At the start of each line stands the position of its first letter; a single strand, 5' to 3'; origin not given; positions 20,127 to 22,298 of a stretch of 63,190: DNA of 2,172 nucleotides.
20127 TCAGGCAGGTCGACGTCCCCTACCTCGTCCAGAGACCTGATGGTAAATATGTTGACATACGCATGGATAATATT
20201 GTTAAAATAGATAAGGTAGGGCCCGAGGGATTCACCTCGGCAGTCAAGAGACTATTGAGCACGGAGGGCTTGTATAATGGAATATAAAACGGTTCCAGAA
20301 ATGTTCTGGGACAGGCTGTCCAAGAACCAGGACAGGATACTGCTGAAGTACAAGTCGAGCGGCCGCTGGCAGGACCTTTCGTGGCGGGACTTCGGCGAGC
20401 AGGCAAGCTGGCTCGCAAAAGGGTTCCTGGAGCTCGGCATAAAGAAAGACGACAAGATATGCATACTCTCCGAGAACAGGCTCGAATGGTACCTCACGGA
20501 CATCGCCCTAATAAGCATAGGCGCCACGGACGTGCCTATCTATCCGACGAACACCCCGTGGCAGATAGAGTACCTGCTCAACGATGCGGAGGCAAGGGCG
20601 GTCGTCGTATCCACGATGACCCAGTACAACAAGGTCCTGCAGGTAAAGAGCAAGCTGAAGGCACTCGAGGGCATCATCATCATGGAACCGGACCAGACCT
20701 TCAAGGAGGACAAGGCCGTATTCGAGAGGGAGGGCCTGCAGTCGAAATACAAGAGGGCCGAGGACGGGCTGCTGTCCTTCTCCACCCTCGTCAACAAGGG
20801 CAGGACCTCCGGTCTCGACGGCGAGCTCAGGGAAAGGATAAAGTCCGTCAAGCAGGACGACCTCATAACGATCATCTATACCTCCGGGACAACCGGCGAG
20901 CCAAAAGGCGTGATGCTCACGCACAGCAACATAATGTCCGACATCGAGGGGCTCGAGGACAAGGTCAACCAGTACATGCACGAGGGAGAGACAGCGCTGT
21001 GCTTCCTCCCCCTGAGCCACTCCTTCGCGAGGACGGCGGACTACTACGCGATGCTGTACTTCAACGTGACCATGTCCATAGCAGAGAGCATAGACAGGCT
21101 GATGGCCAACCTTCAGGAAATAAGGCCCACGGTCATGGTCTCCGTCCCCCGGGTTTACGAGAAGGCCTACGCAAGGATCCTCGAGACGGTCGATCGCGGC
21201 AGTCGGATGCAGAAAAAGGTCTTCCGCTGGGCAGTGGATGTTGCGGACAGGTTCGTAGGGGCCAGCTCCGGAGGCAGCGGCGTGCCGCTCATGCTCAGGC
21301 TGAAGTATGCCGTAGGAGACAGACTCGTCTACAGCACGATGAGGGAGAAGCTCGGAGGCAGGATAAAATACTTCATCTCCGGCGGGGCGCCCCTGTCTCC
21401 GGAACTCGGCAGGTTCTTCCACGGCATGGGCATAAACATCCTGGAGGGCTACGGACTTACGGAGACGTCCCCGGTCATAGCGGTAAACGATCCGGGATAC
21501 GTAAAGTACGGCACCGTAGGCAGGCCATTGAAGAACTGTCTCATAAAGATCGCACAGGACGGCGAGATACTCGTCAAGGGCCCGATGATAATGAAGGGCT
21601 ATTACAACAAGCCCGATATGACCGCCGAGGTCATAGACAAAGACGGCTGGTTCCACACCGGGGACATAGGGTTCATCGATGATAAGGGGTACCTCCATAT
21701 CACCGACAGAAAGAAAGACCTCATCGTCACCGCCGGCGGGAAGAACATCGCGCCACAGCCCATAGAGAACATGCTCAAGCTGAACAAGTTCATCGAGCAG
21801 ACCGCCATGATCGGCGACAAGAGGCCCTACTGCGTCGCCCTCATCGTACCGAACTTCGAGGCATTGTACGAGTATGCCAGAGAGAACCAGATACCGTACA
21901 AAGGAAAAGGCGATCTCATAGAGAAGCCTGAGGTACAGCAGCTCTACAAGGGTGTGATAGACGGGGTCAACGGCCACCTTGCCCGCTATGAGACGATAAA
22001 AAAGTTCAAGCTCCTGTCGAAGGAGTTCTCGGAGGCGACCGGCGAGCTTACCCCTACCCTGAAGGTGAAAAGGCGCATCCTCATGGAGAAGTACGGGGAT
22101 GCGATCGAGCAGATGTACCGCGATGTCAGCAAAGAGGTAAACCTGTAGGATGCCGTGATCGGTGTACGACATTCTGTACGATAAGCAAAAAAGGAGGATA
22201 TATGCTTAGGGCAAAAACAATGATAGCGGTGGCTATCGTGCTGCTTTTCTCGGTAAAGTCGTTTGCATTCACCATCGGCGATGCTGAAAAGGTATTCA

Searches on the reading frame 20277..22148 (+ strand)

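Call 35: search_protein_families(library=pfam, proteins=[window:20277-22148:+], max_evalue=0.0001)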
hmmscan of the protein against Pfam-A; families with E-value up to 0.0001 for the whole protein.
window:20277-22148:+ (623 aa): 2 families
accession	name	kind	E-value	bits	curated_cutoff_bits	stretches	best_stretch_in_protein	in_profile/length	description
PF00501.34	AMP-binding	-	8.2e-81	272.2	29.9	1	11-443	2-384/384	AMP-binding enzyme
PF23562.2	AMP-binding_C_3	-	4.8e-12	46.8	20.8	1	481-616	2-122/124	AMP-binding enzyme C-terminal domain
